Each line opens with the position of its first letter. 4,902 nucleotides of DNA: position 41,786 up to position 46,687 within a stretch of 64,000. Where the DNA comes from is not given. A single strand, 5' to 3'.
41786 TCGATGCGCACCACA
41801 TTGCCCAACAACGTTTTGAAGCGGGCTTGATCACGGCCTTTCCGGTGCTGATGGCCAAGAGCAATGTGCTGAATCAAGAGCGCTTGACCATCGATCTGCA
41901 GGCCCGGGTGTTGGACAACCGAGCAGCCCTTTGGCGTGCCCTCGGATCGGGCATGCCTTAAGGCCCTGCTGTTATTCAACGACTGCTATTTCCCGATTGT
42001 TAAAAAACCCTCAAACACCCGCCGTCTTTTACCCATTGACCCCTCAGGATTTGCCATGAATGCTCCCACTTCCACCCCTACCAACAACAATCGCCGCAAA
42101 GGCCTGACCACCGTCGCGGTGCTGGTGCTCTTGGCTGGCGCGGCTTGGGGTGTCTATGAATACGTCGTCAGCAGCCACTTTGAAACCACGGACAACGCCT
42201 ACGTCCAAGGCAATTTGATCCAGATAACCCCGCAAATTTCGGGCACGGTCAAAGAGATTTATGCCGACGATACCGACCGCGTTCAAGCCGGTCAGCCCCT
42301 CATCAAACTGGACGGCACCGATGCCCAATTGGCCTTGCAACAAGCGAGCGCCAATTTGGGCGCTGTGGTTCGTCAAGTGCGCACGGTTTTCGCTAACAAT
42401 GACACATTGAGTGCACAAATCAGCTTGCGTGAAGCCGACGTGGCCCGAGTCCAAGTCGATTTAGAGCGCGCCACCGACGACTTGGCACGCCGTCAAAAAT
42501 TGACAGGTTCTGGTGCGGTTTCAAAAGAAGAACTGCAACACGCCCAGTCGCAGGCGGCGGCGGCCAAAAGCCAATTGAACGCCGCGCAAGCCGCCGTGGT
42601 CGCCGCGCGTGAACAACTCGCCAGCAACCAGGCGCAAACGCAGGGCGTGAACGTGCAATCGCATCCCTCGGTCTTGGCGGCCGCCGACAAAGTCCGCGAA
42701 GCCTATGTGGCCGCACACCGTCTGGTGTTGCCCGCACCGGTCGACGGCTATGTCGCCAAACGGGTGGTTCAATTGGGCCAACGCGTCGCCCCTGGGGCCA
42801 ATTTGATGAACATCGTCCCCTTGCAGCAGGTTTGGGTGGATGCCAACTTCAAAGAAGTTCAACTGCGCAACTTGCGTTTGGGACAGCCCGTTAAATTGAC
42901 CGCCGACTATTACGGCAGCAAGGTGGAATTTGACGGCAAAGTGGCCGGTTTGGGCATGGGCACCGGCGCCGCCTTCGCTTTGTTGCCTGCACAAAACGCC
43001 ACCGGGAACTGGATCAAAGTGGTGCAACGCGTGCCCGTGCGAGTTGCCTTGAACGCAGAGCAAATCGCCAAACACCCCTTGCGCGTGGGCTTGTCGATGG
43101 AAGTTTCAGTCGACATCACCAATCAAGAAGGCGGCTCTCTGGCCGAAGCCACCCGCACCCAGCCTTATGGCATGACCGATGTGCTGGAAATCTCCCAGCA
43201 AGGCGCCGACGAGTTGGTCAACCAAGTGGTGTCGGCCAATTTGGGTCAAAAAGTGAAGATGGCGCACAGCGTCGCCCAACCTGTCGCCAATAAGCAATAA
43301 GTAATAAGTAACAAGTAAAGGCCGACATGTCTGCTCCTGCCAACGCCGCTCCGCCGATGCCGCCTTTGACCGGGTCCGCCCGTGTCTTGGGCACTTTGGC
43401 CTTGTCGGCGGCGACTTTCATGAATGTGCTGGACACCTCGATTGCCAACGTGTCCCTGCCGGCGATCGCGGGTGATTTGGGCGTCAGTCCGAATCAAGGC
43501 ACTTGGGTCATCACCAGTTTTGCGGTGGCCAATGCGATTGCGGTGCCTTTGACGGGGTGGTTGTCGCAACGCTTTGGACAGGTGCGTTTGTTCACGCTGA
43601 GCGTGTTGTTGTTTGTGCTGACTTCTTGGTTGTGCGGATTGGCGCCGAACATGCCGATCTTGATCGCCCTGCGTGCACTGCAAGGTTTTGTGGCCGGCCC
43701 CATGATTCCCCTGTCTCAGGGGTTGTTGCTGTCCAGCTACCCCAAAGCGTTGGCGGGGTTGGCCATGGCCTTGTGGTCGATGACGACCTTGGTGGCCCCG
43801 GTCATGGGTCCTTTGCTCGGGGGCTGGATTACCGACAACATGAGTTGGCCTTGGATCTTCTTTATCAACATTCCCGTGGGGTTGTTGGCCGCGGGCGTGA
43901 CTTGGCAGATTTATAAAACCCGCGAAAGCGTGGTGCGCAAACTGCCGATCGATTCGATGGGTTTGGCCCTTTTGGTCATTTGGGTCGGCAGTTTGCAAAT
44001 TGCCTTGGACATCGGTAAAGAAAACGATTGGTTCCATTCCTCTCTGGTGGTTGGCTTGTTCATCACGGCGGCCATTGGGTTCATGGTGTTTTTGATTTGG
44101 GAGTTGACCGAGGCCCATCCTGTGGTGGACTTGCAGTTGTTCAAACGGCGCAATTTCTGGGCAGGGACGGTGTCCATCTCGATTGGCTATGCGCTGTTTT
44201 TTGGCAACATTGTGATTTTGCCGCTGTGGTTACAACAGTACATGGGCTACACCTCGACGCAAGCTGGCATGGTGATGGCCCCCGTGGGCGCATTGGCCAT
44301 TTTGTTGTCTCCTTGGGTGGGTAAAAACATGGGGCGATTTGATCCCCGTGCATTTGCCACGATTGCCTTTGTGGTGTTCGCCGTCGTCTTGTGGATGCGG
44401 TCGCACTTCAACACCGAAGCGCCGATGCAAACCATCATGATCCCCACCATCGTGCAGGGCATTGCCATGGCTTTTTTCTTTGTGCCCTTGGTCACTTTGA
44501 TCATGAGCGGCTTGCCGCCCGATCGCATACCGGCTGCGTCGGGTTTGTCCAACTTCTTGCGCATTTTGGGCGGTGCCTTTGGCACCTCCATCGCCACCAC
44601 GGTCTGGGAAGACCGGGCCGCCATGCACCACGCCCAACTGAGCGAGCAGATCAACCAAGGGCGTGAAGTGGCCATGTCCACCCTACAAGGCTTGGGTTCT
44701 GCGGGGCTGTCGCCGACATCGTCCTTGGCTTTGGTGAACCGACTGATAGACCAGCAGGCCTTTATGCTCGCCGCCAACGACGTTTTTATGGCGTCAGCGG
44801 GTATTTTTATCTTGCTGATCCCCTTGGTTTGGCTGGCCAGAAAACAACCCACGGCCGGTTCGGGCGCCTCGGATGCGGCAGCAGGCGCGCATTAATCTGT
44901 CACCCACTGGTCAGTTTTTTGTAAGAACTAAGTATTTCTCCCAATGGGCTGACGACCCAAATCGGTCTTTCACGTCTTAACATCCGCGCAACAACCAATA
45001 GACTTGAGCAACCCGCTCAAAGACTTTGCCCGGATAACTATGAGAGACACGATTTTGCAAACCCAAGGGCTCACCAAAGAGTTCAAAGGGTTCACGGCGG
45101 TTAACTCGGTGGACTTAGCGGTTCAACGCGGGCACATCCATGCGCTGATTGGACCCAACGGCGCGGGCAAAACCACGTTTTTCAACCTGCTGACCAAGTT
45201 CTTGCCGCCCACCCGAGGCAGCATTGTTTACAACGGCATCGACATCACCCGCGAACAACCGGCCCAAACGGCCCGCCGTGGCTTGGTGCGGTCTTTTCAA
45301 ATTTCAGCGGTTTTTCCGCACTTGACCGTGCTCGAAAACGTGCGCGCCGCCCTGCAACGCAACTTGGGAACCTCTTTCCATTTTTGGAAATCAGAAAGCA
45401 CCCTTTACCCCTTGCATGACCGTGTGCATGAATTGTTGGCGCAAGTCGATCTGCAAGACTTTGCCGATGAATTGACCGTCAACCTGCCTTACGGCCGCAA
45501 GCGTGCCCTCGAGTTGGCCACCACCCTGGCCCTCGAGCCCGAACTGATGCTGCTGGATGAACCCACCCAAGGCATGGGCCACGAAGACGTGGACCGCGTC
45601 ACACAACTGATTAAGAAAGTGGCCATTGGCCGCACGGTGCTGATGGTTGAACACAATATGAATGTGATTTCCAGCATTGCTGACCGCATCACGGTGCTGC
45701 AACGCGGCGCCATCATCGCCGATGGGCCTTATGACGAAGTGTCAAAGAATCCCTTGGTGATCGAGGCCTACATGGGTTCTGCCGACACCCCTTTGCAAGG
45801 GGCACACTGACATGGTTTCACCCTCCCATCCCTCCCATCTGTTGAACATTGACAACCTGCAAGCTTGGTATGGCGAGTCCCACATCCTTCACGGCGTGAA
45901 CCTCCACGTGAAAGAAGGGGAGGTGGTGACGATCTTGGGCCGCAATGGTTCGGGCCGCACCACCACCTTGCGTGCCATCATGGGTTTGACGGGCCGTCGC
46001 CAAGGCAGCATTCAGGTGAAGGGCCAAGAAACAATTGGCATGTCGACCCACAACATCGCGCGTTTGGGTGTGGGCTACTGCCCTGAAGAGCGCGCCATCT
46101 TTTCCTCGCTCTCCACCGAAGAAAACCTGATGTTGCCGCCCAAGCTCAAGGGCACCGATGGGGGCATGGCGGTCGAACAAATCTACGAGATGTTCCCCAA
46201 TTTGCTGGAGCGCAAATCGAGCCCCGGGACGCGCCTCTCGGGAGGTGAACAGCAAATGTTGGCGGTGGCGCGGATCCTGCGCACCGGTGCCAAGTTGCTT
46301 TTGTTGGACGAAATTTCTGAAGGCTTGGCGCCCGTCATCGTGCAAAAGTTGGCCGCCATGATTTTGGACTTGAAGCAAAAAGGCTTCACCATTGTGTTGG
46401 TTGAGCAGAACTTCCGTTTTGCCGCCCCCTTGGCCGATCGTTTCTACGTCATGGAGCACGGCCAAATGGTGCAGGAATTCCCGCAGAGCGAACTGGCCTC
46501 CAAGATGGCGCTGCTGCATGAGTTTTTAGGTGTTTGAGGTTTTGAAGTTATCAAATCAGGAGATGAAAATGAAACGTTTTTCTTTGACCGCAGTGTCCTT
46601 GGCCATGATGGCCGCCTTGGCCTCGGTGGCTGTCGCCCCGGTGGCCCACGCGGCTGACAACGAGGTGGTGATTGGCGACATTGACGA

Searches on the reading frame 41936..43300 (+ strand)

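Call 52: search_protein_families(library=pfam, proteins=[window:41936-43300:+], max_evalue=0.00001)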
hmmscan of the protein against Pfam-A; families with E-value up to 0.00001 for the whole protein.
window:41936-43300:+ (454 aa): 4 families
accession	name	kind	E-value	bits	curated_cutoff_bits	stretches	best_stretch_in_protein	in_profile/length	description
PF16576.10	HlyD_D23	-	3.4e-19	69.4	30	1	92-337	17-182/214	Barrel-sandwich domain of CusB or HlyD membrane-fusion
PF00529.27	CusB_dom_1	-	5.8e-17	62.2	26.5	1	201-393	12-88/89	Cation efflux system protein CusB domain 1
PF13437.12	HlyD_3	-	3.7e-13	50.6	22.2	1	265-341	2-78/106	HlyD family secretion protein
PF00364.28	Biotin_lipoyl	-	6.5e-06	26.3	22.1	0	96-125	44-73/73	Biotin-requiring enzyme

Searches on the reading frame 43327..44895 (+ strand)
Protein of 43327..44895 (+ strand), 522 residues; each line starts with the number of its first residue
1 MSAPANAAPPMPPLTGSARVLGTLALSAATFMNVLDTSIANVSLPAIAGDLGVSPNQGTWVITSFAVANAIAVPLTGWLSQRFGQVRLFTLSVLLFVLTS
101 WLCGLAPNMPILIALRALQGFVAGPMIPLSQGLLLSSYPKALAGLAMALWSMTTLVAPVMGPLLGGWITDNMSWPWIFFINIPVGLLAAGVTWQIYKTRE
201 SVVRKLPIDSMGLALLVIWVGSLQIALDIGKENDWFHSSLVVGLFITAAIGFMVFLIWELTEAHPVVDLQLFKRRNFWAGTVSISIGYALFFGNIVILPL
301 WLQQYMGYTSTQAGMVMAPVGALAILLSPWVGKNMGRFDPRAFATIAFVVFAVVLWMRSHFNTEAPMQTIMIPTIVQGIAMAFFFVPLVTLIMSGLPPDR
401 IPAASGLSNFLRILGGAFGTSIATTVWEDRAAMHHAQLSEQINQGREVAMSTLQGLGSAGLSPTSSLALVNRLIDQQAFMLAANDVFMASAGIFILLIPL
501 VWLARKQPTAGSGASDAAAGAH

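Call 52: search_protein_families(library=pfam, proteins=[window:43327-44895:+], max_evalue=0.00001)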
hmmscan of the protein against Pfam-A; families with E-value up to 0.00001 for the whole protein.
window:43327-44895:+ (522 aa): 1 family
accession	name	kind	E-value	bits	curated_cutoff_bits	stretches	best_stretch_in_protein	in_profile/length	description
PF07690.21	MFS_1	-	1.7e-53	182.2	33.4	1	27-420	2-347/347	Major Facilitator Superfamily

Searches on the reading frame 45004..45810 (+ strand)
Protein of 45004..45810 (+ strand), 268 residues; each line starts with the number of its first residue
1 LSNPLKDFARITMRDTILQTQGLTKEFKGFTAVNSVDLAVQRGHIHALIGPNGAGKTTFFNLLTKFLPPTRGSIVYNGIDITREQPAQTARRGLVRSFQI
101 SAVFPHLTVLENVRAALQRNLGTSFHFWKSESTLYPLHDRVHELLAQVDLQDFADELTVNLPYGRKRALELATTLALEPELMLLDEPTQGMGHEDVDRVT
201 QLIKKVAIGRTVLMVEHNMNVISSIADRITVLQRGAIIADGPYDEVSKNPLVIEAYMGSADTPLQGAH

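Call 52: search_protein_families(library=pfam, proteins=[window:45004-45810:+], max_evalue=0.00001)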
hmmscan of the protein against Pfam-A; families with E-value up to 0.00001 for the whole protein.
window:45004-45810:+ (268 aa): 3 families
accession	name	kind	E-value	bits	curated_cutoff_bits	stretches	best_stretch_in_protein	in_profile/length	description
PF00005.33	ABC_tran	-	5e-30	105.3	25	1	34-189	2-137/137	ABC transporter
PF12399.14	BCA_ABC_TP_C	-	2.2e-09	37.2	25.5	1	237-261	2-26/27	Branched-chain amino acid ATP-binding cassette transporter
PF13304.12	AAA_21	-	6.7e-08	33.4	27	0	45-63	1-19/304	AAA domain, putative AbiEii toxin, Type IV TA system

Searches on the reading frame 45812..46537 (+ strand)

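Call 52: search_protein_families(library=pfam, proteins=[window:45812-46537:+], max_evalue=0.00001)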
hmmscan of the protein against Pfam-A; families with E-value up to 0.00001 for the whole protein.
window:45812-46537:+ (241 aa): 2 families
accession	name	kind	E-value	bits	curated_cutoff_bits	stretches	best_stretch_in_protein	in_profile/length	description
PF00005.33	ABC_tran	-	9.5e-27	94.7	25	1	26-167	1-134/137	ABC transporter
PF02463.25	SMC_N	-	3.8e-07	30.2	40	1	37-196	25-195/220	RecF/RecN/SMC N terminal domain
